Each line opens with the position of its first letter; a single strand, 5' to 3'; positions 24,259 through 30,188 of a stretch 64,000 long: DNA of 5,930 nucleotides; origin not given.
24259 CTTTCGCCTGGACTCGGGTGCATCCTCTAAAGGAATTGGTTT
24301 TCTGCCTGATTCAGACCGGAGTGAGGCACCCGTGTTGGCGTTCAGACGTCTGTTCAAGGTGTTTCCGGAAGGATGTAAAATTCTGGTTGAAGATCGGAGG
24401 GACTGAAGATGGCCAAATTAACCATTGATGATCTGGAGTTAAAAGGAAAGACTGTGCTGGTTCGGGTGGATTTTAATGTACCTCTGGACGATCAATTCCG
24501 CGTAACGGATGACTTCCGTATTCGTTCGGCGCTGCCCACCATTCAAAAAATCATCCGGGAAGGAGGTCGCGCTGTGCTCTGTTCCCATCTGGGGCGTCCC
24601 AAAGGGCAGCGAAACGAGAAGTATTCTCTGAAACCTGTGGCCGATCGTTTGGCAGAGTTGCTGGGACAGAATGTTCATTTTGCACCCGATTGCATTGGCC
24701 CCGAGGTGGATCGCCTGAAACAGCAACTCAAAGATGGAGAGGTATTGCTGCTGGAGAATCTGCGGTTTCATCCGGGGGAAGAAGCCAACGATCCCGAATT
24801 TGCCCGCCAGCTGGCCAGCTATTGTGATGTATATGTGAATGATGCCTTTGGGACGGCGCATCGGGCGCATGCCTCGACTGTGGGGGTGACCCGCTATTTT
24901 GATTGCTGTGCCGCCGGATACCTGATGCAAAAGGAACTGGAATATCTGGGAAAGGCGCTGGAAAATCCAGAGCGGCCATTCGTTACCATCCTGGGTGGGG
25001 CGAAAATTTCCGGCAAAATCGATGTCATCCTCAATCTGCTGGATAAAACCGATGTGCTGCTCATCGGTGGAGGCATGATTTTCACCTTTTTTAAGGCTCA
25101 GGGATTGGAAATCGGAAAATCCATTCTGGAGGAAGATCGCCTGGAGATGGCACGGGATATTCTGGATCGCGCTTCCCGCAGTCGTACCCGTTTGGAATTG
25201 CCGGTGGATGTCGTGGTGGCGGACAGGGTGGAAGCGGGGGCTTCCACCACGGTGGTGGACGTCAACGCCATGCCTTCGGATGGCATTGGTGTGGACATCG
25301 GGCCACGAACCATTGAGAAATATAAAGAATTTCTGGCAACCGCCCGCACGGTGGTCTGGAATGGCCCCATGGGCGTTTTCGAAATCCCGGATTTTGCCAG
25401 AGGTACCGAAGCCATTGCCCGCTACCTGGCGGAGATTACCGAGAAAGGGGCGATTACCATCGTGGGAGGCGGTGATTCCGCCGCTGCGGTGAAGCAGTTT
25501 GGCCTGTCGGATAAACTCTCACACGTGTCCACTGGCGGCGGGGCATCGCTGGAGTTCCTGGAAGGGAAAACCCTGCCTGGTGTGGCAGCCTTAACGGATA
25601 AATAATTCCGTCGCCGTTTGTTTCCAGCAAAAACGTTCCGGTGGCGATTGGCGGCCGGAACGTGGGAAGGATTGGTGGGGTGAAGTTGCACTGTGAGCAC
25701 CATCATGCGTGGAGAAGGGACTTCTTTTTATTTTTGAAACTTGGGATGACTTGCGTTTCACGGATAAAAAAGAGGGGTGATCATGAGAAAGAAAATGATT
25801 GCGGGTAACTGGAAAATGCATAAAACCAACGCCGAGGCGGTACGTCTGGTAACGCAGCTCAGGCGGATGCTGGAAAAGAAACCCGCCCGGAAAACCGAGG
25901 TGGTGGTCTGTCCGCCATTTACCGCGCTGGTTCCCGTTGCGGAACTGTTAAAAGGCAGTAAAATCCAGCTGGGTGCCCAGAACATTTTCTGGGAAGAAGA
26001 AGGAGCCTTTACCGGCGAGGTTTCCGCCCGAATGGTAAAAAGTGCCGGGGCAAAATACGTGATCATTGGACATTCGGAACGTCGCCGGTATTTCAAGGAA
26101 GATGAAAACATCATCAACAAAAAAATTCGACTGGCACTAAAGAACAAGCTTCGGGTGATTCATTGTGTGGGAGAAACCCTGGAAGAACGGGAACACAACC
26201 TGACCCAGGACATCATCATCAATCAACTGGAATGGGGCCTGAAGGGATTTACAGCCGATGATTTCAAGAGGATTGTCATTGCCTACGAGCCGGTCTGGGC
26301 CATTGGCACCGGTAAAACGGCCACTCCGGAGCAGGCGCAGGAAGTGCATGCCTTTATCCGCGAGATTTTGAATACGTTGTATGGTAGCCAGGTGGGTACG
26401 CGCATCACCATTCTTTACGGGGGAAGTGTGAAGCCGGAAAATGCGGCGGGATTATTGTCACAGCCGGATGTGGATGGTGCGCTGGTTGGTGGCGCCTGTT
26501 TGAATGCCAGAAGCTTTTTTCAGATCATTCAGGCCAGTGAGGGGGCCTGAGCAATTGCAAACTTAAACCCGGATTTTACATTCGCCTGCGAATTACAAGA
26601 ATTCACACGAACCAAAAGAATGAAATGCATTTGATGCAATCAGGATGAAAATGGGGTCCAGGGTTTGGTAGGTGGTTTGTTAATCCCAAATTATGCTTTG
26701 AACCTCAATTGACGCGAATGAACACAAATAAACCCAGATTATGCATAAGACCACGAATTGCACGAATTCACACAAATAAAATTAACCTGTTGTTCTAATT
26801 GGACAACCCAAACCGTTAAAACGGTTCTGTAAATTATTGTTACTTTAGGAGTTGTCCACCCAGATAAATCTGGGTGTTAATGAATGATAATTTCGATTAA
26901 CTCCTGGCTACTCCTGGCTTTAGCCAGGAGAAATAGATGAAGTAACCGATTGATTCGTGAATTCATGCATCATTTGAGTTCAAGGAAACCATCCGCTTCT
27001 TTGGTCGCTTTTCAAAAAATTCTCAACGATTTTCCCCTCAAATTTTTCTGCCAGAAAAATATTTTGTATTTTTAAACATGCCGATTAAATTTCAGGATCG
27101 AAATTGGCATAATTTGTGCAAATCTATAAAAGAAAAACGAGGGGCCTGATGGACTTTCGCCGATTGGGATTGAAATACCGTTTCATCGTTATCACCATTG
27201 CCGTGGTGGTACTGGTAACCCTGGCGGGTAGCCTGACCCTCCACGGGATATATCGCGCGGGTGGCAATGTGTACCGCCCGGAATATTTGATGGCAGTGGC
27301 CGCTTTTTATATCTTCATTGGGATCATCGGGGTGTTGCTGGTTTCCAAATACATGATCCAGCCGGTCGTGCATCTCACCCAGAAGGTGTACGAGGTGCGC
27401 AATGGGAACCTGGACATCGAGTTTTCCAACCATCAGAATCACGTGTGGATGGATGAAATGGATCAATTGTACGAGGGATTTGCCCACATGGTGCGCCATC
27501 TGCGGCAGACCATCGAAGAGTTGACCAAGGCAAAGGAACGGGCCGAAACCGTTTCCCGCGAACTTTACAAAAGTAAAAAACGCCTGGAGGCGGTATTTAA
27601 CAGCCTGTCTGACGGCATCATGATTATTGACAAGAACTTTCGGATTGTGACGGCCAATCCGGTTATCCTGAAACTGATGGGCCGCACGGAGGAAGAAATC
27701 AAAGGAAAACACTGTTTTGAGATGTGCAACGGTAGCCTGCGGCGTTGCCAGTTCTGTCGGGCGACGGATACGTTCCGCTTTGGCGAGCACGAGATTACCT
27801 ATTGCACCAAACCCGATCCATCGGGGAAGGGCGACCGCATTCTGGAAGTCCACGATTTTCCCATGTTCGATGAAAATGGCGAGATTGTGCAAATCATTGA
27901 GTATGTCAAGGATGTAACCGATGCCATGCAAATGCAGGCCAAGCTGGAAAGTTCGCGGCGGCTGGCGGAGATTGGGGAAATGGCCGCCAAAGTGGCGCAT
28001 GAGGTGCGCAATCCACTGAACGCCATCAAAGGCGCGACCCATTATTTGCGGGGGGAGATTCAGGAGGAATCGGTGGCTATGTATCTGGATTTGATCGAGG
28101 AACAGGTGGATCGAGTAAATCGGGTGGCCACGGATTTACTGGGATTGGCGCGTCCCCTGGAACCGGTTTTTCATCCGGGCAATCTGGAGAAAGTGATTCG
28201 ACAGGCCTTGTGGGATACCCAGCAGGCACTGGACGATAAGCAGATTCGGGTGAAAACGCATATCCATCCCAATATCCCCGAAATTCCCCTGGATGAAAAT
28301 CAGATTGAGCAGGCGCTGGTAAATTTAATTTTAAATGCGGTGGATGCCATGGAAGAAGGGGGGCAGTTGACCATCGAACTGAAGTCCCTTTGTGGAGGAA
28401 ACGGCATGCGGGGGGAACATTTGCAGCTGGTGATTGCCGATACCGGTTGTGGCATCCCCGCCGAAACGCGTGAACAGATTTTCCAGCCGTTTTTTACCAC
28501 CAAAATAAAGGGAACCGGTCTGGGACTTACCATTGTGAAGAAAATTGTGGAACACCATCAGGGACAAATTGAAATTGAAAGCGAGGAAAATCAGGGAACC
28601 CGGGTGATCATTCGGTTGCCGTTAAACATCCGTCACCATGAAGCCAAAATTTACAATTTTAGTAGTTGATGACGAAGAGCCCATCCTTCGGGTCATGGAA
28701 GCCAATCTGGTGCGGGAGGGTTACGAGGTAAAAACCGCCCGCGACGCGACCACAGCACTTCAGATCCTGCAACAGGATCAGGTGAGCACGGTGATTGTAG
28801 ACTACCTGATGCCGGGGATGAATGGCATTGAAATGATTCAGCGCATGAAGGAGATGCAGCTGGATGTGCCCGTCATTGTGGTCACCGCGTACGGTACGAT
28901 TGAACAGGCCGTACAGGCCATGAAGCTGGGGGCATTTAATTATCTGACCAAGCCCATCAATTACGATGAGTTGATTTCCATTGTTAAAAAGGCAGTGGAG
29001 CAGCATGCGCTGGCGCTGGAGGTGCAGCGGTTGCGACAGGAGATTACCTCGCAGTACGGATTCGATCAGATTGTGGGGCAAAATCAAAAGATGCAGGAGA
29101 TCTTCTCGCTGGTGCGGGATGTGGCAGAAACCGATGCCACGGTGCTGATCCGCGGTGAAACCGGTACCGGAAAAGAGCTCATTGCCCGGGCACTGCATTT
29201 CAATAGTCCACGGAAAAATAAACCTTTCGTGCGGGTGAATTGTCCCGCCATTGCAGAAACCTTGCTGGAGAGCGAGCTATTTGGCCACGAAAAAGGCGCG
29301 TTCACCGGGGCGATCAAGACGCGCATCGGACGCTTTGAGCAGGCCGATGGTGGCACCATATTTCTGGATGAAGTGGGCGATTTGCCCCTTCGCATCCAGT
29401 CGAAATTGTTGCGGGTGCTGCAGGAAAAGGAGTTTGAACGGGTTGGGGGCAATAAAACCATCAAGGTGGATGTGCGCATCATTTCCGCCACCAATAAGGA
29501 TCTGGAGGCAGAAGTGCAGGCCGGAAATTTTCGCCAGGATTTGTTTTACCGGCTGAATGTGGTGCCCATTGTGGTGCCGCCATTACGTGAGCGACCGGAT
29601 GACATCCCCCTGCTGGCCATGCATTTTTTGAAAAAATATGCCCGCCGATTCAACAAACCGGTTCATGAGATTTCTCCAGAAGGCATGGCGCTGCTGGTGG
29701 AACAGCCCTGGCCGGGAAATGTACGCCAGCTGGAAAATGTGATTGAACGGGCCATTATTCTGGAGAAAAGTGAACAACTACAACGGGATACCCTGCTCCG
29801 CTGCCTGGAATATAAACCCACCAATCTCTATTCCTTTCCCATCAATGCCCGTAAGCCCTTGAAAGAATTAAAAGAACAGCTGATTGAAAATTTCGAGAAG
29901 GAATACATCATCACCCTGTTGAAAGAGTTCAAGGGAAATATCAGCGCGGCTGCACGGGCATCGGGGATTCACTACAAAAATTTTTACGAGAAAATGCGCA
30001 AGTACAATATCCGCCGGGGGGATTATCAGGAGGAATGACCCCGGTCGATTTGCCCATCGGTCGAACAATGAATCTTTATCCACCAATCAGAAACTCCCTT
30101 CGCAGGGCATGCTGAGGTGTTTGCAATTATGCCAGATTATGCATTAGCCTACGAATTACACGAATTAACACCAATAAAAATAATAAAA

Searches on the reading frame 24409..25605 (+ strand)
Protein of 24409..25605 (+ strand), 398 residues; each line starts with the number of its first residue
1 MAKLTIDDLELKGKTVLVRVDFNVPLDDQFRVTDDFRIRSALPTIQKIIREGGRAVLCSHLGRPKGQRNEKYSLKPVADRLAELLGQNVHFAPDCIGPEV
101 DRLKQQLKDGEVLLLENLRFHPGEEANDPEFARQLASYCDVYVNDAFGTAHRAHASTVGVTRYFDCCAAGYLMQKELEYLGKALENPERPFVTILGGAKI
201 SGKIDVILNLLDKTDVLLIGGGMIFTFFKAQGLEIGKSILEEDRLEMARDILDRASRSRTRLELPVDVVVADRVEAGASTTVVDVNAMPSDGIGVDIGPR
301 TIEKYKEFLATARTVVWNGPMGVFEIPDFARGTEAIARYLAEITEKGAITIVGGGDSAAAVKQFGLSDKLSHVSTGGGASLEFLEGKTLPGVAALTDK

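Call 49: search_protein_families(library=pfam, proteins=[window:24409-25605:+], max_evalue=0.00001)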
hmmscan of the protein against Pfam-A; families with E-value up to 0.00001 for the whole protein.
window:24409-25605:+ (398 aa): 1 family
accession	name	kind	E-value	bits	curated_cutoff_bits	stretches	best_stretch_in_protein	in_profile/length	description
PF00162.24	PGK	-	4.4e-167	556.3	27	1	6-387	1-379/379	Phosphoglycerate kinase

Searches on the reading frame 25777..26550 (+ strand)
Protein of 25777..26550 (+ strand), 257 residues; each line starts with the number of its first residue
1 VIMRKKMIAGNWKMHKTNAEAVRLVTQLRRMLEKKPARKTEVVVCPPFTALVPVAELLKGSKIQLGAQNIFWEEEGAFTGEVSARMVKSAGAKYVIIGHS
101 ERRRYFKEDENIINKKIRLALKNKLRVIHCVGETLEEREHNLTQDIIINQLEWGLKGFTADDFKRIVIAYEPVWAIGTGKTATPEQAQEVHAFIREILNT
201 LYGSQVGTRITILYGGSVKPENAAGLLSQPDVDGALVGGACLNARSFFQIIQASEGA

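Call 49: search_protein_families(library=pfam, proteins=[window:25777-26550:+], max_evalue=0.00001)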
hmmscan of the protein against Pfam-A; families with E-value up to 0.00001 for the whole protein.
window:25777-26550:+ (257 aa): 1 family
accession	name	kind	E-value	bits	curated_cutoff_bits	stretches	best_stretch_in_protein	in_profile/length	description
PF00121.24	TIM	-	4.4e-99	331.4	20.1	1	6-253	1-244/245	Triosephosphate isomerase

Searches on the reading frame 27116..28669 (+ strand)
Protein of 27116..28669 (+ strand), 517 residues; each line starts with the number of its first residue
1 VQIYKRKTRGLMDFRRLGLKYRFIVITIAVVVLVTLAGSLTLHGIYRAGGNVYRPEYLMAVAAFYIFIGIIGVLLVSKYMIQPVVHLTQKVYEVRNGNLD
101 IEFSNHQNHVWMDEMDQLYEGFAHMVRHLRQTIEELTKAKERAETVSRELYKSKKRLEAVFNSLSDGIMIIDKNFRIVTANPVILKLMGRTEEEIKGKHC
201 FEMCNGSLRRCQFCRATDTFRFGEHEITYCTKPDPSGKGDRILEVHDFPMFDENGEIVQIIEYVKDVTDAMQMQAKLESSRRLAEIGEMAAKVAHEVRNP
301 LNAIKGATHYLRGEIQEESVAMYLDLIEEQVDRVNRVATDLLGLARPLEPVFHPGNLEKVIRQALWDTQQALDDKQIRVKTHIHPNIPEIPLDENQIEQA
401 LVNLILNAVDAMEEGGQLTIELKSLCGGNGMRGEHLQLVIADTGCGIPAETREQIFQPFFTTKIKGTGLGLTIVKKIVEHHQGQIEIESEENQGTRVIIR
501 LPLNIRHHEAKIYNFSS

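Call 49: search_protein_families(library=pfam, proteins=[window:27116-28669:+], max_evalue=0.00001)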
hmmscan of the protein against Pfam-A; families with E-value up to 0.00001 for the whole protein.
window:27116-28669:+ (517 aa): 6 families
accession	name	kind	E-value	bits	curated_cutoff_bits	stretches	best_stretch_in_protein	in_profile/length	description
PF02518.31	HATPase_c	-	4.5e-30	104.8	26.4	1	393-504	2-110/111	Histidine kinase-, DNA gyrase B-, and HSP90-like ATPase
PF13426.13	PAS_9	-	3.1e-15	56.8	27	1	165-269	1-103/103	PAS domain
PF08448.16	PAS_4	-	4.4e-14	53.1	23.1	1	161-269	1-107/110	PAS fold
PF00512.31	HisKA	-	5.8e-13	49.1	26.9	1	287-346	3-62/66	His Kinase A (phospho-acceptor) domain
PF13188.13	PAS_8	-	7.7e-09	35.6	21.8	1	156-196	2-44/65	PAS domain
PF00989.32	PAS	-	2.1e-08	34.6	22.6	1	156-262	2-108/113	PAS fold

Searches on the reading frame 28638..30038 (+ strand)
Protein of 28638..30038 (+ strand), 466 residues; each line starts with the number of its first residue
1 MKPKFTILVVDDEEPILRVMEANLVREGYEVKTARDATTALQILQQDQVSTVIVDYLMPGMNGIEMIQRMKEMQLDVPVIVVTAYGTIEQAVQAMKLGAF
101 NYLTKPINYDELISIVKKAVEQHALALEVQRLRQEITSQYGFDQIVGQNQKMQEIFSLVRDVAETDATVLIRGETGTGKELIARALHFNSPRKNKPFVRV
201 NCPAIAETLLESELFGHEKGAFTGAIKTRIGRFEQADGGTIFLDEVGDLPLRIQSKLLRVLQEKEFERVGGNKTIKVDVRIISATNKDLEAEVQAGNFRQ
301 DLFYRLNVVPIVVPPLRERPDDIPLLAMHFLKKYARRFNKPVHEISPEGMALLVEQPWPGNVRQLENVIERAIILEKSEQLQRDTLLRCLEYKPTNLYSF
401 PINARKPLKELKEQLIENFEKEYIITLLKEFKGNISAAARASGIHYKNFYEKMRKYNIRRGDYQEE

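Call 49: search_protein_families(library=pfam, proteins=[window:28638-30038:+], max_evalue=0.00001)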
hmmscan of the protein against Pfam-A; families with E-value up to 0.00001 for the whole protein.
window:28638-30038:+ (466 aa): 6 families
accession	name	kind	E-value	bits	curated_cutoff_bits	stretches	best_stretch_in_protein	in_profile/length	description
PF00158.32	Sigma54_activat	-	9.4e-77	256.9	20.2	1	145-311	1-167/168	Sigma-54 interaction domain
PF00072.30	Response_reg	-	6.2e-30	104.1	30.2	1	7-116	1-110/111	Response regulator receiver domain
PF25601.1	AAA_lid_14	-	1.1e-25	89.7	27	1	317-390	1-74/87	AAA+ ATPase lid domain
PF14532.12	Sigma54_activ_2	-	1.4e-21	77.6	25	1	146-316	1-138/138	Sigma-54 interaction domain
PF02954.25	HTH_8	-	1.3e-11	44.4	22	1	416-456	2-42/42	Bacterial regulatory protein, Fis family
PF07728.20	AAA_5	-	7.2e-07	29.7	22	1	169-287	2-123/139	AAA domain (dynein-related subfamily)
